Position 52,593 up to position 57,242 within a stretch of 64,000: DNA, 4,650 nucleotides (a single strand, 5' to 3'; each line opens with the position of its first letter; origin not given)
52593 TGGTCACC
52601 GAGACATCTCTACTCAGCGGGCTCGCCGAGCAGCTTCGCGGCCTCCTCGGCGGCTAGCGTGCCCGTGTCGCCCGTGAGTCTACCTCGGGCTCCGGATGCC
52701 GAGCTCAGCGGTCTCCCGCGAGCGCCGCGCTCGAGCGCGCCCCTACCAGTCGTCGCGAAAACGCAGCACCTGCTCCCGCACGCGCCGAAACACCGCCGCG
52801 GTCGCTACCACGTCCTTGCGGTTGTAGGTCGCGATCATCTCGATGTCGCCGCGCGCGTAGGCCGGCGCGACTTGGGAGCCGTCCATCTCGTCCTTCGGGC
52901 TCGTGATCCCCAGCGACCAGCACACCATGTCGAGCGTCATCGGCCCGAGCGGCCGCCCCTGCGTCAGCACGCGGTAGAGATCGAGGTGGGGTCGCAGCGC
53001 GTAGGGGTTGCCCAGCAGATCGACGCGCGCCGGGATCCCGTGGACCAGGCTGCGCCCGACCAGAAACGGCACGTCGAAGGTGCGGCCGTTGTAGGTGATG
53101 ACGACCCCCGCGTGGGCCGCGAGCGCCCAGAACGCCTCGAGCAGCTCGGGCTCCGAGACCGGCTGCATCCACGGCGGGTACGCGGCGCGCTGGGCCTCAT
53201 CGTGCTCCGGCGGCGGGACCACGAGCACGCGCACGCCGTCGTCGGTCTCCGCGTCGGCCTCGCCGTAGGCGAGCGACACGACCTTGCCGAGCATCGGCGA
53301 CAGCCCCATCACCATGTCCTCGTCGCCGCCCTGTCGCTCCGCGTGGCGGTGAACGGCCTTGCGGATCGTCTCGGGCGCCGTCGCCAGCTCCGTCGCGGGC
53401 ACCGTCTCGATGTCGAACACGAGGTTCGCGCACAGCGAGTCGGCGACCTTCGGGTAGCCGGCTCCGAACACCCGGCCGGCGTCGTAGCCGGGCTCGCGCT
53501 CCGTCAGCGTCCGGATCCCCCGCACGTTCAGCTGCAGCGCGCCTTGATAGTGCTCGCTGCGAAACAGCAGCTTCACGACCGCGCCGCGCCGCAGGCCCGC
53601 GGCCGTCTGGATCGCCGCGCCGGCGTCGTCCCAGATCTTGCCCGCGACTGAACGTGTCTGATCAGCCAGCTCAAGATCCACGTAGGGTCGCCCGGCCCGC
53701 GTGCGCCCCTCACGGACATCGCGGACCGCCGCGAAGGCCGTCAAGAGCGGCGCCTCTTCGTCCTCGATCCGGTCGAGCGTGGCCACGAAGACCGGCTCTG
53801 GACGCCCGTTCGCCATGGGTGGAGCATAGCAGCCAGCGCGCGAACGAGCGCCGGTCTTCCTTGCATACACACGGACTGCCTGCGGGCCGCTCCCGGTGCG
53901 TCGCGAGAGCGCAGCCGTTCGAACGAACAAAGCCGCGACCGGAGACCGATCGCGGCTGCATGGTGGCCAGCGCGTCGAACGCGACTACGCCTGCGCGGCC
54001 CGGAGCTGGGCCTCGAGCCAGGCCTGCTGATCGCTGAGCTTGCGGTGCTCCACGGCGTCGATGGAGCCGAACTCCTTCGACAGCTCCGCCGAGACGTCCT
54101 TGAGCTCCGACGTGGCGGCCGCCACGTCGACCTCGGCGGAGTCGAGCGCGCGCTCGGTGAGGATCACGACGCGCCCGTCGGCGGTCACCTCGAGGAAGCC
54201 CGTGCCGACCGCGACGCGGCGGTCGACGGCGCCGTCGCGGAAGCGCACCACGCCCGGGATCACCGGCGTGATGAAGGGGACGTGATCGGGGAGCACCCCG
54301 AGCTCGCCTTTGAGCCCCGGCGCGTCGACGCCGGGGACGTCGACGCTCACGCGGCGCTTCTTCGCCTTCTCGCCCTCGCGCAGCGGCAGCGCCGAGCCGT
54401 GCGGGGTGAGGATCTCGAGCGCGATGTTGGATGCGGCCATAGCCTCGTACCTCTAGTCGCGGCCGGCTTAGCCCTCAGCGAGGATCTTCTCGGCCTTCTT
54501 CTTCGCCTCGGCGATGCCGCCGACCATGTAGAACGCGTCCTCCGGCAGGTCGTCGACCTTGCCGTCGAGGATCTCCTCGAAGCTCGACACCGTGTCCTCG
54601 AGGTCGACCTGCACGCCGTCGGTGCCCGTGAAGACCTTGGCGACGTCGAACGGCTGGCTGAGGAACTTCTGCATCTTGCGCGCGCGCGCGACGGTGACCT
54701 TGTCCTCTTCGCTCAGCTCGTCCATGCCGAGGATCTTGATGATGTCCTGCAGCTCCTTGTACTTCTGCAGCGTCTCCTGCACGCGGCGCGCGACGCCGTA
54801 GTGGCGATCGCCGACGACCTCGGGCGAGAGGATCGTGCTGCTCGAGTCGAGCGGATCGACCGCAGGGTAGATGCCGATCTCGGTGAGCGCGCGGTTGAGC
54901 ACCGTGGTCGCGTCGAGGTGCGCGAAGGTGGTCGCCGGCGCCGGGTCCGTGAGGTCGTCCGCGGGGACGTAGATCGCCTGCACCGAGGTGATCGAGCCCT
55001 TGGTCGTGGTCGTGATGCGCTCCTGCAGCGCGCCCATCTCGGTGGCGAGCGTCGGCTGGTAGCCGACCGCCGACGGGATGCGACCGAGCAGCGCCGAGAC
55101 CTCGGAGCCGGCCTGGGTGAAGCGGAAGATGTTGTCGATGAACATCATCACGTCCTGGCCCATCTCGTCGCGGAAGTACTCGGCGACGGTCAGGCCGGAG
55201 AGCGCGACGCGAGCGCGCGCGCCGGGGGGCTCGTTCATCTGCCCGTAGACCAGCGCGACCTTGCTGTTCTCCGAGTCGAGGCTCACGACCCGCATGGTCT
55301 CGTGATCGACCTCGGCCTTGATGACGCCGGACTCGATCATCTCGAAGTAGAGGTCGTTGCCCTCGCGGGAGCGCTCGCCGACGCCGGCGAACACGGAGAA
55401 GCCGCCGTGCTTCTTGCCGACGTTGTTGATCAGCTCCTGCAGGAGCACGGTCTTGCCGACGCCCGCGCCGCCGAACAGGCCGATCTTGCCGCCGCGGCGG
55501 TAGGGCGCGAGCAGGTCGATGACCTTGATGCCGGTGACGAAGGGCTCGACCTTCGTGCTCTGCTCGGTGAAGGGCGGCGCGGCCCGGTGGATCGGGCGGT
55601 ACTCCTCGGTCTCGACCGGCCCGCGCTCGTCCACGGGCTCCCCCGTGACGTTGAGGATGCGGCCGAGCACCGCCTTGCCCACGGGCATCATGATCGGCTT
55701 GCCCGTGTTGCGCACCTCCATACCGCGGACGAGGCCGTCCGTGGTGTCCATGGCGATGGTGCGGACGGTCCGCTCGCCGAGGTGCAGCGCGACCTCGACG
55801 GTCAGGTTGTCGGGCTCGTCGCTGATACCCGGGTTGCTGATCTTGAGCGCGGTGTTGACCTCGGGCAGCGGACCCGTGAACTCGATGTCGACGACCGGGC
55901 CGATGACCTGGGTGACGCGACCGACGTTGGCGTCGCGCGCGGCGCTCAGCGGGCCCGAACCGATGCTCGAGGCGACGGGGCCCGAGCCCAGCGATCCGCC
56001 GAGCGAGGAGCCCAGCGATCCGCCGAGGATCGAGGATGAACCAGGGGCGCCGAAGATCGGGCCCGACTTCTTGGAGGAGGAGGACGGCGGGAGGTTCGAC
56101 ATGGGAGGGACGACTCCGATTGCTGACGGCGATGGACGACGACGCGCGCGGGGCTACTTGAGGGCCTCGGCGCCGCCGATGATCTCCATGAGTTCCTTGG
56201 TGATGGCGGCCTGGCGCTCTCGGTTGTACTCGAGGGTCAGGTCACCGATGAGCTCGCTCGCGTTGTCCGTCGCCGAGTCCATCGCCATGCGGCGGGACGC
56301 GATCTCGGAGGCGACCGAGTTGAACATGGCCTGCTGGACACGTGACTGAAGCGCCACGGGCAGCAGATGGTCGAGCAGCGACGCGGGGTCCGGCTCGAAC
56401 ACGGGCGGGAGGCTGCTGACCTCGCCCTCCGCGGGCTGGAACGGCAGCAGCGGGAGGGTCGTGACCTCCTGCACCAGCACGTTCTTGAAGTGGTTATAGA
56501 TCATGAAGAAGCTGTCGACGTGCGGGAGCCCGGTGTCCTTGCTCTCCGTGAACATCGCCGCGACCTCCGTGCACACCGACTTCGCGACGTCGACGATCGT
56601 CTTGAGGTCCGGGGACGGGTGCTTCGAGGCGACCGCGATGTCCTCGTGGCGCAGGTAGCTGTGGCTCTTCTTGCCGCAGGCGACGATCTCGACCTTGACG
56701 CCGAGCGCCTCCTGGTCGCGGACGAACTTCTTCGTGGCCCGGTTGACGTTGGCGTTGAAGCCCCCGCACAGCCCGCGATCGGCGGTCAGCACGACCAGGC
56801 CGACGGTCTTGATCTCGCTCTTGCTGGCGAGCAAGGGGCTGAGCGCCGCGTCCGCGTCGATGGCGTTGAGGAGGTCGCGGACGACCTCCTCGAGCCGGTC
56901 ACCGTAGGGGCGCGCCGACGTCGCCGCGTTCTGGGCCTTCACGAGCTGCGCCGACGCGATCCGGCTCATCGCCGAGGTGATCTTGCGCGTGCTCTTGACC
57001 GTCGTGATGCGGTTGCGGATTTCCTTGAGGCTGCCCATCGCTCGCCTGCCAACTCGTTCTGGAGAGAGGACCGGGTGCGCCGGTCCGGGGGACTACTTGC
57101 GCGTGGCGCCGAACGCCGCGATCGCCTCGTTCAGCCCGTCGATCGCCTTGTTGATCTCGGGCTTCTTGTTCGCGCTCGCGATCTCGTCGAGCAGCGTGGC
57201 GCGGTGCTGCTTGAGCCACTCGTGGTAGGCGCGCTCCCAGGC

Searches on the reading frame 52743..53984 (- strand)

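Call 38: search_protein_families(library=pfam, proteins=[window:52743-53984:-])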
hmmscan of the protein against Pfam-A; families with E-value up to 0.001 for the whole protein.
window:52743-53984:- (413 aa): 2 families
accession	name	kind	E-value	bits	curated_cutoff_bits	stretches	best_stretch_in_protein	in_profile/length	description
PF10108.15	DNA_pol_B_exo2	-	7.2e-18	65.5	24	1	277-403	36-174/213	Predicted 3'-5' exonuclease related to the exonuclease domain of PolB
PF13482.12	RNase_H_2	-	3.2e-11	43.9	22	1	277-400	43-162/165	RNase_H superfamily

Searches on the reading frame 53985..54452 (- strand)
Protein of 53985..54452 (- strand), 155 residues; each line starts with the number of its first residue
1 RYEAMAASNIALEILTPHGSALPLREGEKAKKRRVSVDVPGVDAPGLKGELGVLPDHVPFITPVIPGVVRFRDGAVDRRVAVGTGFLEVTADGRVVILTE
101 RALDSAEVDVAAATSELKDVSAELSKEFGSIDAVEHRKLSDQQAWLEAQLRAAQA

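Call 38: search_protein_families(library=pfam, proteins=[window:53985-54452:-])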
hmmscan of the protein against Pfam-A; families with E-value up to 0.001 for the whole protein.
window:53985-54452:- (155 aa): 1 family
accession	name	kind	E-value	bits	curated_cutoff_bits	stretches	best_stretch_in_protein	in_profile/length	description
PF02823.21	ATP-synt_DE_N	-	8.3e-16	58.2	27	1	33-102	11-80/80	ATP synthase, Delta/Epsilon chain, beta-sandwich domain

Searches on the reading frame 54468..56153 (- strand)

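Call 38: search_protein_families(library=pfam, proteins=[window:54468-56153:-])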
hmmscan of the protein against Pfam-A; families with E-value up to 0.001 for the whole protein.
window:54468-56153:- (561 aa): 5 families
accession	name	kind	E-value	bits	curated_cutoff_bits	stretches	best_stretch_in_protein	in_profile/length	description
PF00006.31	ATP-synt_ab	-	1e-66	225.1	29.5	1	208-439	1-213/213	ATP synthase alpha/beta family, nucleotide-binding domain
PF02874.29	ATP-synt_ab_N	-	7.8e-18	65.2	20.9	1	80-151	1-69/69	ATP synthase alpha/beta family, beta-barrel domain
PF22919.1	ATP-synt_VA_C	-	4.4e-16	59.2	24.7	1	445-514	6-77/101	C-terminal domain of V and A type ATP synthase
PF13191.12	AAA_16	-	0.00057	20.9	32.6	0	213-355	14-154/167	AAA ATPase domain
PF00931.28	NB-ARC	-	0.00059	19.6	23.5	0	222-258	19-55/248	NB-ARC domain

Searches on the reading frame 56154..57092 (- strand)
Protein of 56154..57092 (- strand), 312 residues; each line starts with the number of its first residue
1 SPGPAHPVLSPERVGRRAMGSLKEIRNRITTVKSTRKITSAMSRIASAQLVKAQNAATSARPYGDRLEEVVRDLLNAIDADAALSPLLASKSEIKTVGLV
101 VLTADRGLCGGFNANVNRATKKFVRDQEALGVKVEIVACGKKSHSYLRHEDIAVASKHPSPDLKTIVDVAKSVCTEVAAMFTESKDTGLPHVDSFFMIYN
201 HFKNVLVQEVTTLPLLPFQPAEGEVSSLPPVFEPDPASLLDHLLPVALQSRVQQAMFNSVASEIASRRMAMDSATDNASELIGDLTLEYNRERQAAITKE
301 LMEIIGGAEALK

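Call 38: search_protein_families(library=pfam, proteins=[window:56154-57092:-])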
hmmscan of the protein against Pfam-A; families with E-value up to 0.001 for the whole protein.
window:56154-57092:- (312 aa): 1 family
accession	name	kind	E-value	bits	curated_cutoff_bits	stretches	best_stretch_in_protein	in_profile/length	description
PF00231.24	ATP-synt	-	5.8e-86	289.2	39.9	1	21-311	1-285/285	ATP synthase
